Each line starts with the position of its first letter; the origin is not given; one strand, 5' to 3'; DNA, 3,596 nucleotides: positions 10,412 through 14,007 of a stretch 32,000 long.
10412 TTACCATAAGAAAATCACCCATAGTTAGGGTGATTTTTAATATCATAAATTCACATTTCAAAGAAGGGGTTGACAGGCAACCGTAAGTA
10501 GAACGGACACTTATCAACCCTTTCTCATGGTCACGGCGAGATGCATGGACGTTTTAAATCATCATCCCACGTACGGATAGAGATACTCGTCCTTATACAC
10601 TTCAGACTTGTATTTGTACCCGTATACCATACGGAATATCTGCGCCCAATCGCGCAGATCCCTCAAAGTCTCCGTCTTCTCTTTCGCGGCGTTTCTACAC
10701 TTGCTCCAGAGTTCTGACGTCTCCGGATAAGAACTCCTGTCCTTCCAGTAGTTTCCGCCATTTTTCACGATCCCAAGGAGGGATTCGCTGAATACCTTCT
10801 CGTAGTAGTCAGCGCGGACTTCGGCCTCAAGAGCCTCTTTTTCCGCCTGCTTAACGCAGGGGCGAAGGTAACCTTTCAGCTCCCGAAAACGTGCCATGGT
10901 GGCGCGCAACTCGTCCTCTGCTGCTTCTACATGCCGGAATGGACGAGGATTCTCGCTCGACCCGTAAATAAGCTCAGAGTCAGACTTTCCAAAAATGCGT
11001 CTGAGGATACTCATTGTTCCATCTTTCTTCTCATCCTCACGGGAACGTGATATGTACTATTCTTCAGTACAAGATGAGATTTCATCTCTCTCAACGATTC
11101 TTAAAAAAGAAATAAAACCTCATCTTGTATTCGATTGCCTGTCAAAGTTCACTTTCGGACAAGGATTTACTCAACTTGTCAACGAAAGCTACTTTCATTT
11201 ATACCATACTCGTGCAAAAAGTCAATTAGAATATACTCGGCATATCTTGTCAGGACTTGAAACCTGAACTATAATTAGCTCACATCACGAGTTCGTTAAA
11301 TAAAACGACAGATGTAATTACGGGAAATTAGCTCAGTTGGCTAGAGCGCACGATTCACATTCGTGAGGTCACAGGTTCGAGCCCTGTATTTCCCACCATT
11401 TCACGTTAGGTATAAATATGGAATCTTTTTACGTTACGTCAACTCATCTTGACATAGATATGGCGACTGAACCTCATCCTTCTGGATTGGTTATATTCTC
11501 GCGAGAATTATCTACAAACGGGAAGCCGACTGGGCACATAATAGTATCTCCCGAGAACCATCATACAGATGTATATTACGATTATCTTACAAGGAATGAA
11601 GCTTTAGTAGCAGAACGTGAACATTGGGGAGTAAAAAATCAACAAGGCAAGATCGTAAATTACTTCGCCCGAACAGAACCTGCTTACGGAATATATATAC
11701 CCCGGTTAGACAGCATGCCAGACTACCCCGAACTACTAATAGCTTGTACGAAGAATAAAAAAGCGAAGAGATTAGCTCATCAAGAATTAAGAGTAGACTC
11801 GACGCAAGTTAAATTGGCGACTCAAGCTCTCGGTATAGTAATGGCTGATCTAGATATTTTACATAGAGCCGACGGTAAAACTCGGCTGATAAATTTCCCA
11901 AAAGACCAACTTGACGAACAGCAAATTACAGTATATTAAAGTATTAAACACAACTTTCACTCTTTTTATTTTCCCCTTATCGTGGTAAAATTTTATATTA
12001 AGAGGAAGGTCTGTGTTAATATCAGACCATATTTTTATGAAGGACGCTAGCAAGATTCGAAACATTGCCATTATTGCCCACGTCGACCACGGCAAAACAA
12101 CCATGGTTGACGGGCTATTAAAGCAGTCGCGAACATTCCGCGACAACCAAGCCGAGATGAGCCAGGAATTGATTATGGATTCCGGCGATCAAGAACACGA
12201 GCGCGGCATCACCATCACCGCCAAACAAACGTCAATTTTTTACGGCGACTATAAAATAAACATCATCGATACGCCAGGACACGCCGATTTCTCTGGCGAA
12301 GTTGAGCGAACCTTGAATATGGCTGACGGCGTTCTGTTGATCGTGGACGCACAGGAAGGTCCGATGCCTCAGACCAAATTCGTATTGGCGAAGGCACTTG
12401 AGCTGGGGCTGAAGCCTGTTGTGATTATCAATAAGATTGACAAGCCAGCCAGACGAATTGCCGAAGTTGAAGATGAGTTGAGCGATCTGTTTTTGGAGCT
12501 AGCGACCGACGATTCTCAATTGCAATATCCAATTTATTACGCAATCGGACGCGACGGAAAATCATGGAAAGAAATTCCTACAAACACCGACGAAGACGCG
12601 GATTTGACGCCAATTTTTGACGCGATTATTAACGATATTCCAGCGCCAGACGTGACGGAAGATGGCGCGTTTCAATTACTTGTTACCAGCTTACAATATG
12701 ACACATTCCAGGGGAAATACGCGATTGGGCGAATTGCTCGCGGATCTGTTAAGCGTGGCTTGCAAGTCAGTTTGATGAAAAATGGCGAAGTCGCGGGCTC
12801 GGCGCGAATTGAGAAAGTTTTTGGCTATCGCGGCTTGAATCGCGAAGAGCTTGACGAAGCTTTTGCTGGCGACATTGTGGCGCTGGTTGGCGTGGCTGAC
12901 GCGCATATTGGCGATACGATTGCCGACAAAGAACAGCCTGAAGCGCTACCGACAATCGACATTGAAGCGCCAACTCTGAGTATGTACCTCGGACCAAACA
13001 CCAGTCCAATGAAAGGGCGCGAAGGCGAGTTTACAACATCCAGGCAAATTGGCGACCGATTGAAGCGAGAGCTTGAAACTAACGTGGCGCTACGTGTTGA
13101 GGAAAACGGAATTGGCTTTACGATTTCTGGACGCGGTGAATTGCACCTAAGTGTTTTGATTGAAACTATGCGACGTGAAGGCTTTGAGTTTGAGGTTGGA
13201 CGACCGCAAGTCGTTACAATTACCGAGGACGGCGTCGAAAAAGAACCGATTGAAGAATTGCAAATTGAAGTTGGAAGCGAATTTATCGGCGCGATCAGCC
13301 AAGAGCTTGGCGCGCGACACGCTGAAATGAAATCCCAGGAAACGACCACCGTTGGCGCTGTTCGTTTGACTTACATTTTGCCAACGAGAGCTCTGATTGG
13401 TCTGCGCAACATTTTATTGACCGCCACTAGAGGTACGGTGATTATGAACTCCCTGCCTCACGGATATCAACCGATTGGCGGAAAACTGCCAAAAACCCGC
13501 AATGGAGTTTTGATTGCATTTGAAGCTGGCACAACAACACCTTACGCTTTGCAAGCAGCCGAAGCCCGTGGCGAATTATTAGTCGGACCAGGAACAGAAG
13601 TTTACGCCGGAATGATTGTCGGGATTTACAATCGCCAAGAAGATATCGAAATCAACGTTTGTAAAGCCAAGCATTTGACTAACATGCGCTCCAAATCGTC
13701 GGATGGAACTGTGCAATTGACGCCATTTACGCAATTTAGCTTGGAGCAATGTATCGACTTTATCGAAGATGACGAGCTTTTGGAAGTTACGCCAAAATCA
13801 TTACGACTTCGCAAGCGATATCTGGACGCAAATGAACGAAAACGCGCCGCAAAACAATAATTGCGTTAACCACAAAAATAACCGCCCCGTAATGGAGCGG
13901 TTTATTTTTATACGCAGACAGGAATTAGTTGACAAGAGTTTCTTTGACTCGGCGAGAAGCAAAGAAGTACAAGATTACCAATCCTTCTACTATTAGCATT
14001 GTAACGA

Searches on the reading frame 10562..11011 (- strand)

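Call 7: search_protein_families(library=pfam, proteins=[window:10562-11011:-], max_evalue=1)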
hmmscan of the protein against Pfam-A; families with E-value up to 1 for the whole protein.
window:10562-11011:- (149 aa): 2 families
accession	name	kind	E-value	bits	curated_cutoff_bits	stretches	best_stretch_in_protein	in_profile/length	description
PF20734.2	PA2201_N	-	0.012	15.9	27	1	30-114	35-118/124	PA2201 N-terminal domain-like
PF04108.17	ATG17_like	-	0.23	11.3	43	1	97-140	272-314/355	Autophagy protein ATG17-like domain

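Call 8: search_protein_families(library=padloc, proteins=[window:10562-11011:-], max_evalue=1)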
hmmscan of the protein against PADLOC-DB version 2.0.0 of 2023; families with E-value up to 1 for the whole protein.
window:10562-11011:- (149 aa): 1 family
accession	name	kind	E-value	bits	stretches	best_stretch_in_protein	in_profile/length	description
PDLC00855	E1-E2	-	0.023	11.7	1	21-119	128-225/579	E1-E2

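Call 9: search_protein_families(library=ncbifam, proteins=[window:10562-11011:-], max_evalue=1)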
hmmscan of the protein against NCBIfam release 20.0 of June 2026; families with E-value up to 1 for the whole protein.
window:10562-11011:- (149 aa): 0 families

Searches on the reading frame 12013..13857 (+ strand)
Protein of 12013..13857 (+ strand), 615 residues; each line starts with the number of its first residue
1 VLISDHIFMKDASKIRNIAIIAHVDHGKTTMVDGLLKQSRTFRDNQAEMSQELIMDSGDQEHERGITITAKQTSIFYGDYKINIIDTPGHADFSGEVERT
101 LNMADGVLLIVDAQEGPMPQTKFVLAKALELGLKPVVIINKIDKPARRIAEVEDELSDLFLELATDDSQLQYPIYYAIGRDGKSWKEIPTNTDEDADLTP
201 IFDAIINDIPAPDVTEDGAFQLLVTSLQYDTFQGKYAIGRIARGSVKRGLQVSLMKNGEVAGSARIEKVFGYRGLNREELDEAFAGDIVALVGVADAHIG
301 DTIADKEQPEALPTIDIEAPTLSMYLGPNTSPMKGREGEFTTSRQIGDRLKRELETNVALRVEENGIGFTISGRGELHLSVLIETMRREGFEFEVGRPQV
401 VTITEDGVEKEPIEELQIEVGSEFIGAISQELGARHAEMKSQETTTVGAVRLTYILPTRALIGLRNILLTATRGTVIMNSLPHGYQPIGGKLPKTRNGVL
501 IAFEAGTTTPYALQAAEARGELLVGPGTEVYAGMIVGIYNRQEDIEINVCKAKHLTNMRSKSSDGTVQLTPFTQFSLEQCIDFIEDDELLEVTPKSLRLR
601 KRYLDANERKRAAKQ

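Call 87: search_protein_families(library=pfam, proteins=[window:12013-13857:+], max_evalue=0.01)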
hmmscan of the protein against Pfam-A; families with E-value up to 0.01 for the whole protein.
window:12013-13857:+ (615 aa): 8 families
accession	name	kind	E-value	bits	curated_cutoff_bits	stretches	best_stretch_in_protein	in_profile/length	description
PF00009.33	GTP_EFTU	-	1.1e-54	185.3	26.5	1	14-209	2-186/188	Elongation factor Tu GTP binding domain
PF21018.2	BipA_C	-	1.1e-44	151.1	23.8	1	497-605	1-109/110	TypA/BipA C-terminal domain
PF00679.30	EFG_C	-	4.6e-17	62.3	27.9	1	411-494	4-87/89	Elongation factor G C-terminus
PF03144.31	GTP_EFTU_D2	-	1.4e-12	48.3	30.3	1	234-304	1-73/73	Elongation factor Tu domain 2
PF22042.2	EF-G_D2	-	6.9e-11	42.6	27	1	220-304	2-82/84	Elongation factor G domain 2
PF01926.29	MMR_HSR1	-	2.9e-05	24.6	21.9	1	62-141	28-113/113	50S ribosome-binding GTPase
PF02421.24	FeoB_N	-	0.0005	20.1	27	1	65-154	32-127/156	Ferrous iron transport protein B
PF14492.12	EFG_III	-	0.0047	17.4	27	0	346-396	21-74/75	Elongation Factor G, domain III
